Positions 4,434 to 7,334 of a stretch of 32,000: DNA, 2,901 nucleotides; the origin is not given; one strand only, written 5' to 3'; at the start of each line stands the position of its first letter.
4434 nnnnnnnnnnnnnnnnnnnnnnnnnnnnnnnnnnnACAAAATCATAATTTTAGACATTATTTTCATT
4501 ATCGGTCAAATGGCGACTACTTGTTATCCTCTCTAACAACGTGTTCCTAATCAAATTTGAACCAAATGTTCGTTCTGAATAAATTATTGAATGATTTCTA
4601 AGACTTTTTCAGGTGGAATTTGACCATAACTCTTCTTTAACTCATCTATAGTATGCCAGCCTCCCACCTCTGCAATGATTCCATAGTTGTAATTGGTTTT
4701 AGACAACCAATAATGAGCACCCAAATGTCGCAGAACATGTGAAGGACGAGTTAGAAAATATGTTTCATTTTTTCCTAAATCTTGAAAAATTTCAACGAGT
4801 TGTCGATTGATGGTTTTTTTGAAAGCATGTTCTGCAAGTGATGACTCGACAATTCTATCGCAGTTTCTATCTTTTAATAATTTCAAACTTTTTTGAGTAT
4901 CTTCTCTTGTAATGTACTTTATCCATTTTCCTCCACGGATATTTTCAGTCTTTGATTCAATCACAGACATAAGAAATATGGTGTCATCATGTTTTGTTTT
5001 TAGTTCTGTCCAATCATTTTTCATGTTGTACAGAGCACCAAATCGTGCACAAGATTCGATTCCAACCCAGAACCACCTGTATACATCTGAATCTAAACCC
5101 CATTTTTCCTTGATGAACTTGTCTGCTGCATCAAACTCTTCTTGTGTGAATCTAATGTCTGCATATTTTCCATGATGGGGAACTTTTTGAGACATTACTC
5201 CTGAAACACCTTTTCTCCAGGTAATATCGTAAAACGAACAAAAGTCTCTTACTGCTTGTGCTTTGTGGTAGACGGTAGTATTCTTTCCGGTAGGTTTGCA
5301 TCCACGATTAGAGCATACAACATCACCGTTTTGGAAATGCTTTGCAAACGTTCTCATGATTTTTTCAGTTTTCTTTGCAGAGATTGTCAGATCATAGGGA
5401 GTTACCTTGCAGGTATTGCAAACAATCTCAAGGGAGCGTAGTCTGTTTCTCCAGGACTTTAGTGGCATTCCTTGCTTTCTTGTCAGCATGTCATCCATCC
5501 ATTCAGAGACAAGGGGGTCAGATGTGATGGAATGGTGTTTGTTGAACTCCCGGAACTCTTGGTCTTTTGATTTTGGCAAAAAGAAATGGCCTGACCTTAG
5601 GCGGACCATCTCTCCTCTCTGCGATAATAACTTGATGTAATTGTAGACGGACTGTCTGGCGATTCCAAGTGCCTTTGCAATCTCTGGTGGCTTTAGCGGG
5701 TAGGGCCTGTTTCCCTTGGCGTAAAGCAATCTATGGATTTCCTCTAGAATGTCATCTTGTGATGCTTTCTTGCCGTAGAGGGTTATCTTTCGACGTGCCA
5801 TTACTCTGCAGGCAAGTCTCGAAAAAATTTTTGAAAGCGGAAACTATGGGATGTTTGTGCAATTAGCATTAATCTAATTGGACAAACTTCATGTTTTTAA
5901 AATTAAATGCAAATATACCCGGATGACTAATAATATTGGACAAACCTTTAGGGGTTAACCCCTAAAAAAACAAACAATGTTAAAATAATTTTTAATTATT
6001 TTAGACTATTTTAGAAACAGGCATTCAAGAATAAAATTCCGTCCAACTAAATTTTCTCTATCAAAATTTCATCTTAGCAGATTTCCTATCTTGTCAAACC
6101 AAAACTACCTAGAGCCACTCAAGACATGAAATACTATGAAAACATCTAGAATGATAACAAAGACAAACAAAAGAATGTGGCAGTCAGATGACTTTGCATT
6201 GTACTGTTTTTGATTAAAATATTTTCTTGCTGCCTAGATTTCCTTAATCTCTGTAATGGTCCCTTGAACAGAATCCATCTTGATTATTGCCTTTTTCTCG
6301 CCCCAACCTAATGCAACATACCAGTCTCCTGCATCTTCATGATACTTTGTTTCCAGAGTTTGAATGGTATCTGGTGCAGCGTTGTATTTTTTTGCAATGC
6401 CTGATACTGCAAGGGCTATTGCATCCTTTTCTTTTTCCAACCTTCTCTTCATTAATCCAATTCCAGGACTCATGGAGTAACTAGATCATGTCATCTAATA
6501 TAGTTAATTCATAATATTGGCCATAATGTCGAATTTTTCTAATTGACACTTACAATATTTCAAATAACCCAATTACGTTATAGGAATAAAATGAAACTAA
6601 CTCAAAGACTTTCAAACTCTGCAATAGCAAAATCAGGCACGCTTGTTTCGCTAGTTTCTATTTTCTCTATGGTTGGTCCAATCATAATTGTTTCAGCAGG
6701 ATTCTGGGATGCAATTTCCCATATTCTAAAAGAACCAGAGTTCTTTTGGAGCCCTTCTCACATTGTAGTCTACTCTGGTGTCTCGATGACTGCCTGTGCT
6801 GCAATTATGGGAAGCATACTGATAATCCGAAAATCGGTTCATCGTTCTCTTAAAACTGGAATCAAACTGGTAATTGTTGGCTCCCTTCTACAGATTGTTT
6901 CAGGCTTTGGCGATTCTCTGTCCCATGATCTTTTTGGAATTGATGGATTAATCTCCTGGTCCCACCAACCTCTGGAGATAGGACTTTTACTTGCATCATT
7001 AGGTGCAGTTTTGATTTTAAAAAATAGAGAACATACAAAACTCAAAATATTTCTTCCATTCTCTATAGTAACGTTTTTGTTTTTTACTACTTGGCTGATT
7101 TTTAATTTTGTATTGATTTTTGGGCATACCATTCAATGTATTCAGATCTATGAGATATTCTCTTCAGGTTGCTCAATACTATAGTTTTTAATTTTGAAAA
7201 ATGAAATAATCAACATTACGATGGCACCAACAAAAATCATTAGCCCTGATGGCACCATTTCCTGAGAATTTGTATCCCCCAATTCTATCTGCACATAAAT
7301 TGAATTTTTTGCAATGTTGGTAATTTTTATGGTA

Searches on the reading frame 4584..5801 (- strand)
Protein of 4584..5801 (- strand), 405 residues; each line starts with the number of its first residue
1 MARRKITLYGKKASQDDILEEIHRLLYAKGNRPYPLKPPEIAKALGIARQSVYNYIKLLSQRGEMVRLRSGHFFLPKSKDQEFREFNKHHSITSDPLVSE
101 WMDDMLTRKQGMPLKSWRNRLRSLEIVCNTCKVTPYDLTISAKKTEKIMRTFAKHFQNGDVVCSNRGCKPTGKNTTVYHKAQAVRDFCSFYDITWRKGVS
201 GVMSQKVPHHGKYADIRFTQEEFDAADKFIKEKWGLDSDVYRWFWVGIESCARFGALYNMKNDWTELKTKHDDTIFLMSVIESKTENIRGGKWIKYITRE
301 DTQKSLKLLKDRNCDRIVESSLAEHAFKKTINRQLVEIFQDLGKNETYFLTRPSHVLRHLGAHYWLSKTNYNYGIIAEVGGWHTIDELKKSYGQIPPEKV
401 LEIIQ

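Call 4: search_protein_families(library=pfam, proteins=[window:4584-5801:-], max_evalue=1)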
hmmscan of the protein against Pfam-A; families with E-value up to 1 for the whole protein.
window:4584-5801:- (405 aa): 19 families
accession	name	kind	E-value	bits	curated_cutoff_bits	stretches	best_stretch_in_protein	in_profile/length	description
PF08996.15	zf-DNA_Pol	-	2.7e-07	30.9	25.7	1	119-227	38-135/186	DNA Polymerase alpha zinc finger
PF13551.12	HTH_29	-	0.00018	21.9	28.1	1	38-64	15-41/64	Winged helix-turn helix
PF08279.18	HTH_11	-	0.00031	21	25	1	31-63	12-43/55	HTH domain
PF12728.13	HTH_17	-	0.0014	19.3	27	1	36-57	2-23/51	Helix-turn-helix domain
PF13384.12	HTH_23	-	0.0023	18.2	24.6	1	37-63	19-45/50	Homeodomain-like domain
PF13309.12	HTH_22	-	0.003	18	29.6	1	39-57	45-63/63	HTH domain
PF12802.13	MarR_2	-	0.0052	17.4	27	1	23-67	8-52/61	MarR family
PF01978.25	TrmB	-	0.03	14.6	25.6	1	36-63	23-50/68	Sugar-specific transcriptional regulator TrmB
PF08535.16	KorB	-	0.031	14.7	22.3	0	37-111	5-79/89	KorB domain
PF15943.11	YdaS_toxin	-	0.033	14.4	30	1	40-57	13-30/65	Bacterial toxin YdaS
PF13518.12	HTH_28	-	0.034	14.7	25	1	36-63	17-40/52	Helix-turn-helix domain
PF06056.18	Terminase_5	-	0.056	13.8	20.3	1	37-57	15-35/58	Putative ATPase subunit of terminase (gpP-like)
PF04297.20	UPF0122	-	0.12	13.1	22.7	0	39-58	37-56/101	Putative helix-turn-helix protein, YlxM / p13 like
PF09339.16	HTH_IclR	-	0.13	12.5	22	1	33-63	16-46/52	IclR helix-turn-helix domain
PF21476.4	PF0610-like_N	-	0.15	12.7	33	1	20-56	4-35/50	PF0610-like, N-terminal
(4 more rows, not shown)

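Call 5: search_protein_families(library=padloc, proteins=[window:4584-5801:-], max_evalue=1)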
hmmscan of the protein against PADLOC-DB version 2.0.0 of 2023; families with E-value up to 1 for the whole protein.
window:4584-5801:- (405 aa): 4 families
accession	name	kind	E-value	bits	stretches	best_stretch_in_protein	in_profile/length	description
PDLC04133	mad1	-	0.0033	15.7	1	39-57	9-27/60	mads_1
PDLC01856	CARF3--CARF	-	0.014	13.3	1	119-167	35-80/194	-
PDLC02274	AbiEi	-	0.014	13.1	1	40-80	22-62/217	AbiEi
PDLC02236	AbiEi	-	0.023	12.3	1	40-80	20-59/207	AbiEi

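Call 6: search_protein_families(library=ncbifam, proteins=[window:4584-5801:-], max_evalue=1)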
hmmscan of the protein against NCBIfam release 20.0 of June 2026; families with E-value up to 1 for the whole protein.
window:4584-5801:- (405 aa): 2 families
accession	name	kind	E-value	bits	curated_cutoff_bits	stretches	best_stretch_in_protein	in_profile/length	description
NF045758.2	YlxM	equivalog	0.011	15.8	80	1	40-58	37-55/72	YlxM family DNA-binding protein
NF010719.0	PRK14121.1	equivalog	0.024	13.7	402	1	265-335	36-107/396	tRNA (guanosine(46)-N7)-methyltransferase TrmB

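Call 7: search_protein_families(library=phrogs, proteins=[window:4584-5801:-], max_evalue=1)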
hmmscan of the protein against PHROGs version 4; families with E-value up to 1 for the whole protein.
window:4584-5801:- (405 aa): 7 families
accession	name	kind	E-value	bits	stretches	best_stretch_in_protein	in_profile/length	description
phrog_1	-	integration and excision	3.5e-05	24.2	1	81-404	149-444/611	integrase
phrog_216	-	integration and excision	0.0022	18.2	1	219-400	57-229/301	integrase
phrog_16668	-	unknown function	0.017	16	0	40-80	18-58/59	-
phrog_142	-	moron, auxiliary metabolic gene and host takeover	0.096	13.8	0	17-132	12-95/116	Ren-like exclusion protein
phrog_32355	-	unknown function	0.099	13.5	1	230-275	8-51/80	-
phrog_2391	-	DNA, RNA and nucleotide metabolism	0.15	13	1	37-68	28-59/107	DNA binding protein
phrog_686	-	DNA, RNA and nucleotide metabolism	0.2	12.9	1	17-56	32-69/76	HTH DNA binding protein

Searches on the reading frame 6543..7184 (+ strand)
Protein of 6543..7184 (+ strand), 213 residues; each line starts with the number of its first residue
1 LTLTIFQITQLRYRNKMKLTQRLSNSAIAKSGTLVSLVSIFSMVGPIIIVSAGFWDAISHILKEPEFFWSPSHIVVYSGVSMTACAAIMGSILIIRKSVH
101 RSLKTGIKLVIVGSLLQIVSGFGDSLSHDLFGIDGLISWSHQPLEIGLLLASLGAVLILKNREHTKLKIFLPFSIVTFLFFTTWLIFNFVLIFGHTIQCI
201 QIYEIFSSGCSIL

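Call 4: search_protein_families(library=pfam, proteins=[window:6543-7184:+], max_evalue=1)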
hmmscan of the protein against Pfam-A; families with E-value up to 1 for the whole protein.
window:6543-7184:+ (213 aa): 3 families
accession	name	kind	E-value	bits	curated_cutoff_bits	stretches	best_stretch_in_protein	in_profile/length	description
PF06139.17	BphX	-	0.0034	17.8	24.7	1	145-190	56-101/133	BphX-like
PF15339.11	Afaf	-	0.35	11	27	1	161-193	122-154/198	Acrosome formation-associated factor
PF23020.1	PEX14-like_2nd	-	0.78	10.5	23.2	0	137-170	3-37/120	Peroxisomal membrane protein PEX14-like, central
